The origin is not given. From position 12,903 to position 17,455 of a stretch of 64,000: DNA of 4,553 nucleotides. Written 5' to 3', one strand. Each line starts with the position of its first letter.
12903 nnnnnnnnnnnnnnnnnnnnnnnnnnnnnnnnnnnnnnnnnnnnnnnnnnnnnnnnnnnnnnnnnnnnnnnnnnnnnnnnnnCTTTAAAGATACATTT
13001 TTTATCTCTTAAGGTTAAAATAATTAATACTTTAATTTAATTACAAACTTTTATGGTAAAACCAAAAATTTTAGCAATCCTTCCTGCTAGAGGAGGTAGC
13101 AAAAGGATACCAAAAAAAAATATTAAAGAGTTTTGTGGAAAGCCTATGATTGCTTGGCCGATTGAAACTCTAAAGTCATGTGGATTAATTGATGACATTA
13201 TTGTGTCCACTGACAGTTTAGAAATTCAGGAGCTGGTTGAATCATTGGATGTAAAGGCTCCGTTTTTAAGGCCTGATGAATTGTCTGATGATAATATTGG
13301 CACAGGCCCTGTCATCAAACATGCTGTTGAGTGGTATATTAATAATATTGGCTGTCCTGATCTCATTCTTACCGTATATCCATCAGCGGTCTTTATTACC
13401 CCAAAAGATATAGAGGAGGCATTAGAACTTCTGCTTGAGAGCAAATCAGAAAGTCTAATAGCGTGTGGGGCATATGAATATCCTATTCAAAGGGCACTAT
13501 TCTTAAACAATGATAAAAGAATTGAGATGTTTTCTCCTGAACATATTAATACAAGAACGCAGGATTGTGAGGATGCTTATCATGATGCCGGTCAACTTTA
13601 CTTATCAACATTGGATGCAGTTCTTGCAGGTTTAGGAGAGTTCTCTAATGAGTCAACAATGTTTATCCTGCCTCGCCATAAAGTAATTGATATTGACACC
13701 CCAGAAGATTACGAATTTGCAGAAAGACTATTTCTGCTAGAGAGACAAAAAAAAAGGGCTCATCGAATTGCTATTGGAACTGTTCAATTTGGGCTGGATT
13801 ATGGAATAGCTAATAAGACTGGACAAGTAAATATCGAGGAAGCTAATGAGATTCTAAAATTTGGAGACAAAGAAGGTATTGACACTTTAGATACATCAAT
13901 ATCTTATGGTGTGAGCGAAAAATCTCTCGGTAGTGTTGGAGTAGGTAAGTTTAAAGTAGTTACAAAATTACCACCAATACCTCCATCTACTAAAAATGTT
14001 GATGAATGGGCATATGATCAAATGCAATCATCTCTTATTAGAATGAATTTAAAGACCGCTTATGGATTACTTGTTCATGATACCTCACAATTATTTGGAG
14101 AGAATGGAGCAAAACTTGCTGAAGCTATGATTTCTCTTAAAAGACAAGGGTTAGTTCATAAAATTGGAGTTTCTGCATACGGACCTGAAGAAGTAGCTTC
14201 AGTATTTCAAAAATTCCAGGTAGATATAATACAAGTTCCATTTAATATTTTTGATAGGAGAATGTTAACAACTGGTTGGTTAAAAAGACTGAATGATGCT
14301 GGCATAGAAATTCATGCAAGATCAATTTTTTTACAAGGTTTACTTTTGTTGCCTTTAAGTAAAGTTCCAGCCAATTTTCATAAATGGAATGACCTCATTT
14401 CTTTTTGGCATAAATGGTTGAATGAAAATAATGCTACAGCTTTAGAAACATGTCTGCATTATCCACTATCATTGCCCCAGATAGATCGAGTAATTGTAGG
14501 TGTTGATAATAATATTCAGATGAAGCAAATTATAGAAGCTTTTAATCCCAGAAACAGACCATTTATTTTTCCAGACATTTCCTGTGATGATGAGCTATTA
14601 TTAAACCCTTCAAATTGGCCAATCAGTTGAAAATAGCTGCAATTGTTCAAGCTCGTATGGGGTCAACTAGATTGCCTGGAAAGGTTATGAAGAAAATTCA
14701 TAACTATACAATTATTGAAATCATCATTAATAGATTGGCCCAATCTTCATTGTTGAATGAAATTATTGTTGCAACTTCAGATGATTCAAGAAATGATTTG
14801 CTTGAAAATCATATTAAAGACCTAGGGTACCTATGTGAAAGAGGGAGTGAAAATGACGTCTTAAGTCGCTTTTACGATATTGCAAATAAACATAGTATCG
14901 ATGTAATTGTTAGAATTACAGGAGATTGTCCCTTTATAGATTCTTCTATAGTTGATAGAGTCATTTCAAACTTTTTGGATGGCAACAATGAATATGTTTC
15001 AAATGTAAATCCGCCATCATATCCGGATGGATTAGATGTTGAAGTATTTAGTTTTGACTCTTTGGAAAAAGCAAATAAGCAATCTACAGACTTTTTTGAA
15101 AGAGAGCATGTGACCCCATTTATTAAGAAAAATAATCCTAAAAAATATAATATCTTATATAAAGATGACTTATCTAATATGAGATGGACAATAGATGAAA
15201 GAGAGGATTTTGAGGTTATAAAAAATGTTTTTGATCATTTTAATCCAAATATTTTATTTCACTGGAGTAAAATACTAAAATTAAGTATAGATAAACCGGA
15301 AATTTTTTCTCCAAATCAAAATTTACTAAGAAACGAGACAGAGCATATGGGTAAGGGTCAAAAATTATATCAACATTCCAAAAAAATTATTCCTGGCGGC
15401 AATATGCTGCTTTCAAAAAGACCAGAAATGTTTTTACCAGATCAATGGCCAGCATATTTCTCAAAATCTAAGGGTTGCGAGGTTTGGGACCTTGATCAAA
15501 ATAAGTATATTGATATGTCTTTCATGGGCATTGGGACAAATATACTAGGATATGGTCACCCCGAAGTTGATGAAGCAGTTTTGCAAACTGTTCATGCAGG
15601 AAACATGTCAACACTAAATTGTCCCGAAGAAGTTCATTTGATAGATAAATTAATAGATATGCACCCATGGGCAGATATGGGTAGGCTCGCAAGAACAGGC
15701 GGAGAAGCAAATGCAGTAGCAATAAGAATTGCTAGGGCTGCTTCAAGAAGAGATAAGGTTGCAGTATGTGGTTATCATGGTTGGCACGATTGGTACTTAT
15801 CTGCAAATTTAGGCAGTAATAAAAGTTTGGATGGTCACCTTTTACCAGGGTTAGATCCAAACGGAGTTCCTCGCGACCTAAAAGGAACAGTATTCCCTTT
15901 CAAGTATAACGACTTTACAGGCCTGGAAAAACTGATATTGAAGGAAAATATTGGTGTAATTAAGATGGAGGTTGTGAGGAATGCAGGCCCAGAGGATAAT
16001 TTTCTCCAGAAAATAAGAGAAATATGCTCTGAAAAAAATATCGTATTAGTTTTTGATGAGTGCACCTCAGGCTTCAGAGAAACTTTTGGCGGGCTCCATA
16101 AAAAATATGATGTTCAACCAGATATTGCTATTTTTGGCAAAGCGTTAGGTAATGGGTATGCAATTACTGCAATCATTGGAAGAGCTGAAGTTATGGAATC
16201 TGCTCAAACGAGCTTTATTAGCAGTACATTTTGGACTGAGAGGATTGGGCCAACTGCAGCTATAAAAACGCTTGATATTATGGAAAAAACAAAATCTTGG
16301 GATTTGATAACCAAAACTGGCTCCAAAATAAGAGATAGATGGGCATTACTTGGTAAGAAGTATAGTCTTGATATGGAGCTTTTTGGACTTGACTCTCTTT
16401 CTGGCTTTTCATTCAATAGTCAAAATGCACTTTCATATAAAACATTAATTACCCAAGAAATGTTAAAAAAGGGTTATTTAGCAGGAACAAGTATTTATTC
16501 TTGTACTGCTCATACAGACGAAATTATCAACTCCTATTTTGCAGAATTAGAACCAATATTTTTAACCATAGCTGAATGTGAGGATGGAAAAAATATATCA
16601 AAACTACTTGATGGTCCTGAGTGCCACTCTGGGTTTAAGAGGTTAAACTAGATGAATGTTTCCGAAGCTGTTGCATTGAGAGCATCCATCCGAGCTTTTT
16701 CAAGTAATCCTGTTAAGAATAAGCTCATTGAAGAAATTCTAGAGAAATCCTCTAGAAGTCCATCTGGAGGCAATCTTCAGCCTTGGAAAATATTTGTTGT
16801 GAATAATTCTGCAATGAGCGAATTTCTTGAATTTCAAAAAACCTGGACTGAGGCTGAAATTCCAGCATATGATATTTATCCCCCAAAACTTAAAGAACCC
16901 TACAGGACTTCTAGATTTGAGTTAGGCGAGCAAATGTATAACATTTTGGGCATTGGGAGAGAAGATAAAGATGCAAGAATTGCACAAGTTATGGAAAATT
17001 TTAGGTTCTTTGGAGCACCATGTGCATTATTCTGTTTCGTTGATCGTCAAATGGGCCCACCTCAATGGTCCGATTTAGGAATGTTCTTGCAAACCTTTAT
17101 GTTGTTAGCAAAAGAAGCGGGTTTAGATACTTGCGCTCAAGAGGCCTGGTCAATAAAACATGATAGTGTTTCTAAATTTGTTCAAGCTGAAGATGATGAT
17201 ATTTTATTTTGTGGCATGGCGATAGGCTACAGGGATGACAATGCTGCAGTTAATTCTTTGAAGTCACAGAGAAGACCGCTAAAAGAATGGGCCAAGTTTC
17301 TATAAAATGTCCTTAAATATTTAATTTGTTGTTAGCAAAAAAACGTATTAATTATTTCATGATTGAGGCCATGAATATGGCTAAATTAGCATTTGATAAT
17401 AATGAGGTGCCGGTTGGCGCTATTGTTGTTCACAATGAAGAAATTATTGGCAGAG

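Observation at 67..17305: Glycosyltransferase-free tailoring island around a pseudaminic-acid-type CMP-sugar core: candidate undescribed surface-glycan modification system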

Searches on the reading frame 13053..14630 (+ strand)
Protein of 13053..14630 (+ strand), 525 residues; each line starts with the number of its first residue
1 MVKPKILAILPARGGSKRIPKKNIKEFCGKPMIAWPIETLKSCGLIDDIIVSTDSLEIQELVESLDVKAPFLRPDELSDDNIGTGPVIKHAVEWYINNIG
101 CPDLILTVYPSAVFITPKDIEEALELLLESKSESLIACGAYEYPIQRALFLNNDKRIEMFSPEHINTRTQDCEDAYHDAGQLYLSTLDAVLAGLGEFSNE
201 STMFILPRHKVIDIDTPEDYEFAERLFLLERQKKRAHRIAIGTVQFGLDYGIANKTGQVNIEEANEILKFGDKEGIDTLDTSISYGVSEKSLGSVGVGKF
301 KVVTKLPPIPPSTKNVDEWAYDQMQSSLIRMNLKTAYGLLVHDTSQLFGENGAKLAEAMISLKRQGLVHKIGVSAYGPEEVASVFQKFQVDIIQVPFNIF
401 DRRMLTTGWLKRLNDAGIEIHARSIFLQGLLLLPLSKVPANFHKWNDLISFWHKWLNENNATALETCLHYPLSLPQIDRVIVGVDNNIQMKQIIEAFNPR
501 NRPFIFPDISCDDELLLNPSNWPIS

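Call 4: search_protein_families(library=pfam, proteins=[window:13053-14630:+], max_evalue=0.01)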
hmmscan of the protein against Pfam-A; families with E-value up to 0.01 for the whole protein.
window:13053-14630:+ (525 aa): 3 families
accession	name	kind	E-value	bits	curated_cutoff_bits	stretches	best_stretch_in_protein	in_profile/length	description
PF02348.25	CTP_transf_3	-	1.5e-23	84.2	22.6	1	8-185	2-155/217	Cytidylyltransferase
PF00248.27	Aldo_ket_red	-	2.2e-21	76.6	24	1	238-498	1-275/291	Aldo/keto reductase family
PF12804.13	NTP_transf_3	-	0.0019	18.9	27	1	21-127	15-111/160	MobA-like NTP transferase domain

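Call 6: search_protein_families(library=ncbifam, proteins=[window:13053-14630:+], max_evalue=0.001)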
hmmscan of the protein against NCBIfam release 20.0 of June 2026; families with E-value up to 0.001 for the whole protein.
window:13053-14630:+ (525 aa): 9 families
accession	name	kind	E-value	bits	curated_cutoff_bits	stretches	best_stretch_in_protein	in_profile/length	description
TIGR03584.1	PseF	equivalog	1.6e-75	253.6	205.7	1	7-227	1-220/222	pseudaminic acid cytidylyltransferase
NF011432.0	PRK14863.1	equivalog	4.9e-42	144.5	244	1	238-522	7-290/292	bifunctional regulator KidO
NF003952.0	PRK05450.1-5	subfamily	6.4e-16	58.2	193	1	5-140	2-126/250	3-deoxy-manno-octulosonate cytidylyltransferase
NF009905.0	PRK13368.1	subfamily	3.9e-11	42.7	255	1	5-71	2-68/243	3-deoxy-manno-octulosonate cytidylyltransferase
NF003948.0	PRK05450.1-1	equivalog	4.9e-09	35.8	281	1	3-131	3-124/248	3-deoxy-manno-octulosonate cytidylyltransferase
NF003950.0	PRK05450.1-3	subfamily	1.4e-07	31.1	234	1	6-68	3-65/248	3-deoxy-manno-octulosonate cytidylyltransferase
TIGR00466.1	kdsB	equivalog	5.6e-07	29.2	155.2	1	7-73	4-69/241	3-deoxy-manno-octulosonate cytidylyltransferase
NF049922.1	MethglyxlRedYdjG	equivalog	1.5e-05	24.2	550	1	352-432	147-226/326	NADH-dependent methylglyoxal reductase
TIGR00453.1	ispD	equivalog_domain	0.00055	19.4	181.3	0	8-63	2-60/219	2-C-methyl-D-erythritol 4-phosphate cytidylyltransferase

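Call 14: find_encoding_contigs(protein=window:13053-14630:+, flank=10000, max_places=6)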
Protein window:13053-14630:+ (525 aa): 1 contig read that carries it; 1 place shown.
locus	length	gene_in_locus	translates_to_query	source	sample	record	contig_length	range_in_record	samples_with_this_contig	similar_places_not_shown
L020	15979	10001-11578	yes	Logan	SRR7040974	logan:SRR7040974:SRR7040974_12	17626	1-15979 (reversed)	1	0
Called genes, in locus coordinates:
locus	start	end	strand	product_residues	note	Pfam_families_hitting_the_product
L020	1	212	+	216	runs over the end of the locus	PF07021:MetW (faint), PF13847:Methyltransf_31, PF08241:Methyltransf_11, PF08242:Methyltransf_12 (weak), PF13649:Methyltransf_25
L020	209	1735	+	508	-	-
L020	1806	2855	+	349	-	PF13469:Sulfotransfer_3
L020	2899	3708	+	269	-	PF00551:Formyl_trans_N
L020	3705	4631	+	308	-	PF01522:Polysacc_deac_1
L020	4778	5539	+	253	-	PF00977:His_biosynth, PF03060:NMO (faint), PF02581:TMP-TENI (faint)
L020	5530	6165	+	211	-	PF00117:GATase, PF07685:GATase_3 (weak), PF01174:SNO (faint), PF07722:Peptidase_C26 (faint)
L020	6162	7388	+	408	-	-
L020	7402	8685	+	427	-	PF13483:Lactamase_B_3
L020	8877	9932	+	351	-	PF13489:Methyltransf_23, PF08241:Methyltransf_11 (weak), PF08242:Methyltransf_12, PF13847:Methyltransf_31 (weak)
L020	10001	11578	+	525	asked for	PF02348:CTP_transf_3, PF00248:Aldo_ket_red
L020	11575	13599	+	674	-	PF02348:CTP_transf_3, PF00202:Aminotran_3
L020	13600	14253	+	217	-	PF00881:Nitroreductase, PF14512:TM1586_NiRdase (faint)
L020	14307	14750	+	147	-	PF00383:dCMP_cyt_deam_1, PF14437:MafB19-deam, PF14439:Bd3614-deam (weak)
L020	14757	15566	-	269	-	PF03372:Exo_endo_phos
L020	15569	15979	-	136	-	?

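Call 56: find_homologous_proteins(query=window:13053-14630:+, max_evalue=1e-10)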
Query window:13053-14630:+ (525 aa): 2123 proteins with E <= 1e-10 among 8000 candidates; the best 120 are listed.
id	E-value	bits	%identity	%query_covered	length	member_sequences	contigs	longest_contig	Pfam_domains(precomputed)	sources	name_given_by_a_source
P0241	0.0e+0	1133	94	100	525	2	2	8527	PF00248.28,PF02348.26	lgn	-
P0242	0.0e+0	1077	88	100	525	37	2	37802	PF00248.28,PF02348.26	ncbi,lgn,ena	-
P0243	0.0e+0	1073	88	100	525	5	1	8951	PF00248.28,PF02348.26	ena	-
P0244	0.0e+0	1040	85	100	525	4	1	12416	PF00248.28,PF02348.26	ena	-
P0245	0.0e+0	1030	84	100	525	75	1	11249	PF00248.28,PF02348.26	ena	-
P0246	7.8e-285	964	79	100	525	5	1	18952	PF00248.28,PF02348.26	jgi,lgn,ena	-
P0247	9.9e-284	960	79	99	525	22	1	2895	PF00248.28,PF02348.26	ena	-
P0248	5.5e-280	948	77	99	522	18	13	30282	PF00248.28,PF02348.26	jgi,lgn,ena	jgi:pseudaminic acid cytidylyltransferase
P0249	3.8e-263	892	72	100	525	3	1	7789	PF00248.28,PF02348.26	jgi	jgi:pseudaminic acid cytidylyltransferase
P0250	4.5e-240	816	70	99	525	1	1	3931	PF00248.28,PF02348.26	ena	-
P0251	2.3e-203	695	58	99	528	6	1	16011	PF00248.28,PF02348.26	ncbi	-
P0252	3.0e-203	694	57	99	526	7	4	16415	PF00248.28,PF02348.26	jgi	-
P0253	4.6e-203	694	58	98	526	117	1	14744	PF00248.28,PF02348.26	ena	-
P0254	2.9e-200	684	56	99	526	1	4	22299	PF00248.28,PF02348.26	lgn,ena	-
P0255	7.9e-157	541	79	57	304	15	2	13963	PF00248.28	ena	-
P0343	2.3e-86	309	48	54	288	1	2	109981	PF00248.28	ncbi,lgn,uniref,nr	ncbi:aldo/keto reductase [Sulfurirhabdus autotrophica]|uniref:NADP-dependent oxidoreductase domain-c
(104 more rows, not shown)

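Call 57: find_encoding_contigs(protein=P0343, flank=10000, max_places=1)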
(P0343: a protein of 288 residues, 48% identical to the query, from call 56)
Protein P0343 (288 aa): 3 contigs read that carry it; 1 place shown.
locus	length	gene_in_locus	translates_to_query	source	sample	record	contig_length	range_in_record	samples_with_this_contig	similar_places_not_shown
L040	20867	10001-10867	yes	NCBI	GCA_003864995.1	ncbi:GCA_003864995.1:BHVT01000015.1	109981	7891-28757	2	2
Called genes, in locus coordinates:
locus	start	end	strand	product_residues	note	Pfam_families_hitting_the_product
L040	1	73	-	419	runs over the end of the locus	PF04413:Glycos_transf_N, PF00534:Glycos_transf_1 (weak)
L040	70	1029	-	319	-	PF01075:Glyco_transf_9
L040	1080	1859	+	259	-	PF00535:Glycos_transf_2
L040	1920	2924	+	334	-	PF00106:adh_short, PF01073:3Beta_HSD, PF01370:Epimerase, PF02719:Polysacc_synt_2, PF04321:RmlD_sub_bind, PF07993:NAD_binding_4 (weak), PF13460:NAD_binding_10, PF16363:GDP_Man_Dehyd, +1 more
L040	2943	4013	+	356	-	PF00106:adh_short (faint), PF01073:3Beta_HSD, PF01370:Epimerase, PF02719:Polysacc_synt_2, PF04321:RmlD_sub_bind, PF07993:NAD_binding_4, PF16363:GDP_Man_Dehyd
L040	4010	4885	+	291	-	PF00483:NTP_transferase, PF12804:NTP_transf_3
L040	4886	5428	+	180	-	PF00908:dTDP_sugar_isom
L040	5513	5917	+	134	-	PF01909:NTP_transf_2 (weak), PF18765:Polbeta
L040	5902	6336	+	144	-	PF01934:HepT-like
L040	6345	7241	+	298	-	PF01370:Epimerase, PF02719:Polysacc_synt_2 (weak), PF04321:RmlD_sub_bind, PF16363:GDP_Man_Dehyd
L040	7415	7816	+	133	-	PF01047:MarR (weak), PF12840:HTH_20, PF13412:HTH_24, PF09339:HTH_IclR (weak), PF12802:MarR_2 (weak)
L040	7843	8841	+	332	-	PF01073:3Beta_HSD, PF01370:Epimerase, PF02719:Polysacc_synt_2, PF04321:RmlD_sub_bind (weak), PF05368:NmrA (weak), PF08659:KR, PF13460:NAD_binding_10, PF16363:GDP_Man_Dehyd, +1 more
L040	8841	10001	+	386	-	PF00155:Aminotran_1_2 (weak), PF01041:DegT_DnrJ_EryC1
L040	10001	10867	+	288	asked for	PF00248:Aldo_ket_red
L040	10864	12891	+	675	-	PF02348:CTP_transf_3, PF12804:NTP_transf_3, PF00202:Aminotran_3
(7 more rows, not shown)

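Call 58: find_encoding_contigs(protein=P0254, flank=10000, max_places=1)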
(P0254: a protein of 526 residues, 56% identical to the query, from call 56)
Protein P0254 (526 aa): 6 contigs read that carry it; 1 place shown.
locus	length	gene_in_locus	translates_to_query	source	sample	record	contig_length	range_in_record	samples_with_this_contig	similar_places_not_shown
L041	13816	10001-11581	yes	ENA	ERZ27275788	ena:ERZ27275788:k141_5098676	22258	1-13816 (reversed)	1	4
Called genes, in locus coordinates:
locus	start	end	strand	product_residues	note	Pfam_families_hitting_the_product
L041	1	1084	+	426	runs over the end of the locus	PF13483:Lactamase_B_3 (weak)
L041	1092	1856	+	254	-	PF05050:Methyltransf_21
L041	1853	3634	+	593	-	PF27859:LIC12162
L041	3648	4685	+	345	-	PF01118:Semialdhyde_dh (weak), PF01408:GFO_IDH_MocA, PF22725:GFO_IDH_MocA_C3, PF02894:GFO_IDH_MocA_C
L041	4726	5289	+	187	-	PF13580:SIS_2, PF01380:SIS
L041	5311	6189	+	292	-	PF05050:Methyltransf_21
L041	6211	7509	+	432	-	PF13483:Lactamase_B_3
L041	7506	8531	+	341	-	-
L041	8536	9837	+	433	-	PF00551:Formyl_trans_N (weak)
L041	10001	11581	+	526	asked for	PF02348:CTP_transf_3, PF00248:Aldo_ket_red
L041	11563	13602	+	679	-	PF02348:CTP_transf_3, PF00202:Aminotran_3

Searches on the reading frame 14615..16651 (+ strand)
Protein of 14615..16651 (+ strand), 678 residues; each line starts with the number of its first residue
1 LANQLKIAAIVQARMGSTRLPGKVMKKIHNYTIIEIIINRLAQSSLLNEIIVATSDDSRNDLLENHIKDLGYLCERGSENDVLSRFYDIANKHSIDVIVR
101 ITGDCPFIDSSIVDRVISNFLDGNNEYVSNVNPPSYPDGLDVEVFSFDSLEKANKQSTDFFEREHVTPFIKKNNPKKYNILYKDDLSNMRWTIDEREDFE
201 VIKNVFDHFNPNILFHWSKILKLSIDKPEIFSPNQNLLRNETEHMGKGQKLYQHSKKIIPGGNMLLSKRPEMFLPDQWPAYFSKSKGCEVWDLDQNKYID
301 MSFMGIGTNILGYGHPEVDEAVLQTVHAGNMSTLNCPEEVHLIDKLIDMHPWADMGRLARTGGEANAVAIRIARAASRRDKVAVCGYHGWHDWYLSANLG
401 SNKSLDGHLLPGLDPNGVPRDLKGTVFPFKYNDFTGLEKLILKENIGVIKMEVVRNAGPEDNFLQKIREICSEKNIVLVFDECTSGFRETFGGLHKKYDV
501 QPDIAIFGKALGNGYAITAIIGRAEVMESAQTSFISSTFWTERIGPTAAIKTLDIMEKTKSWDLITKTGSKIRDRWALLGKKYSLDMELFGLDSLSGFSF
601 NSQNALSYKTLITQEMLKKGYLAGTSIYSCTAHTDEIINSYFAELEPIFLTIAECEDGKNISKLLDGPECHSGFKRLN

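Call 4: search_protein_families(library=pfam, proteins=[window:14615-16651:+], max_evalue=0.01)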
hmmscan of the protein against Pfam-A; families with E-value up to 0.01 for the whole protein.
window:14615-16651:+ (678 aa): 3 families
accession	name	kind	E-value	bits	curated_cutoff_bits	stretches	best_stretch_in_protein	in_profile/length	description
PF00202.27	Aminotran_3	-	2.1e-40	139.1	30.5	1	279-632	10-376/403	Aminotransferase class-III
PF02348.25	CTP_transf_3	-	3.7e-35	122.2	22.6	1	8-190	1-183/217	Cytidylyltransferase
PF12804.13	NTP_transf_3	-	3.6e-05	24.4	27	1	14-124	11-115/160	MobA-like NTP transferase domain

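Call 6: search_protein_families(library=ncbifam, proteins=[window:14615-16651:+], max_evalue=0.001)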
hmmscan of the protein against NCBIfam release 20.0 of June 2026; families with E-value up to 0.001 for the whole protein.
window:14615-16651:+ (678 aa): 75 families (the best 25 are shown)
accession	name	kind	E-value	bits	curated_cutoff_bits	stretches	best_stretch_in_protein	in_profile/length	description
NF004856.0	PRK06209.1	equivalog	8.1e-67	225.7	486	1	242-647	5-411/450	glutamate-1-semialdehyde 2,1-aminomutase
NF041362.1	GntE_guanitoxin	equivalog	5.3e-61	206.5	525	1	243-612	3-382/426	guanitoxin biosynthesis PLP-dependent transaminase GntE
NF000818.0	PRK00062.1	subfamily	1.1e-57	195.6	398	1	245-615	3-376/429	glutamate-1-semialdehyde 2,1-aminomutase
TIGR00713.1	hemL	equivalog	1.4e-52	178.8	527.3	1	249-612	3-369/423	glutamate-1-semialdehyde 2,1-aminomutase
NF009055.0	PRK12389.1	equivalog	2.5e-40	138.4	637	1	247-609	5-371/431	glutamate-1-semialdehyde 2,1-aminomutase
TIGR00707.1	argD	subfamily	1.4e-36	126.1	410.05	1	278-623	9-348/381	acetylornithine/succinylornithine family transaminase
NF005993.0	PRK08117.1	subfamily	3.1e-34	118.3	574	2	438-635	200-401/433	aspartate aminotransferase family protein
NF005376.0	PRK06918.1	equivalog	3.8e-32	111.3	676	2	441-601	215-380/451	4-aminobutyrate--2-oxoglutarate transaminase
NF004426.0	PRK05769.1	equivalog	4.6e-32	111.3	552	2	438-622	214-404/441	acetyl ornithine aminotransferase family protein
NF002874.0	PRK03244.1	equivalog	1.6e-31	109.5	457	1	282-583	29-326/399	acetylornithine transaminase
NF049976.1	AmadipTransam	equivalog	1.1e-30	106.9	650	1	279-619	15-370/416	2-aminoadipate transaminase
TIGR03246.1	arg_catab_astC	subfamily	3.2e-30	105.4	609.95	1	276-621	13-359/397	acetylornithine/succinylornithine family transaminase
NF003468.0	PRK05093.1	subfamily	4.1e-30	104.8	522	1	283-607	28-352/405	acetylornithine/succinyldiaminopimelate transaminase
NF005692.0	PRK07495.1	equivalog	2.1e-28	99.2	724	1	281-635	25-393/425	4-aminobutyrate--2-oxoglutarate transaminase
NF009047.0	PRK12381.1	subfamily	2.1e-28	99.2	630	1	278-622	19-364/406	bifunctional succinylornithine transaminase/acetylornithine transaminase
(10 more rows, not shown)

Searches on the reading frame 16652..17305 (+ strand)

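Call 4: search_protein_families(library=pfam, proteins=[window:16652-17305:+], max_evalue=0.01)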
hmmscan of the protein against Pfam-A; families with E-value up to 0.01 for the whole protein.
window:16652-17305:+ (217 aa): 2 families
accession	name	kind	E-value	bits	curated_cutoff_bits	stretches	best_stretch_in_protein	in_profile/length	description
PF00881.29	Nitroreductase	-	2.5e-26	93.3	23.5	1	10-193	4-167/167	Nitroreductase family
PF14512.11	TM1586_NiRdase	-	7.6e-09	35.9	27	1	138-212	80-147/215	Putative TM nitroreductase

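Call 6: search_protein_families(library=ncbifam, proteins=[window:16652-17305:+], max_evalue=0.001)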
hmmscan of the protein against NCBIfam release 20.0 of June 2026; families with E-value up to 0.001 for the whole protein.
window:16652-17305:+ (217 aa): 6 families
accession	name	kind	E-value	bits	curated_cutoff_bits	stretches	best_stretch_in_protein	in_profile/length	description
TIGR02476.1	BluB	equivalog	1.3e-09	37.8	150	1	3-85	9-89/205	5,6-dimethylbenzimidazole synthase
NF005901.0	PRK07877.1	equivalog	0.00013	20.4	476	1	17-53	368-404/722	Rv1355c family protein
NF008033.1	PRK10765.1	equivalog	0.00015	21.3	223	0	5-59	6-60/240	oxygen-insensitive NADPH nitroreductase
NF008088.0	PRK10828.1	equivalog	0.00019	21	183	1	10-62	11-62/183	NAD(P)H nitroreductase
NF047509.1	Rv3131_FMN_oxido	subfamily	0.00032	20.3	199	0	29-52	2-25/319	Acg family FMN-binding oxidoreductase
NF009810.0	PRK13294.1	equivalog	0.00048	19.1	304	1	4-65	255-318/449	coenzyme F420-0:L-glutamate ligase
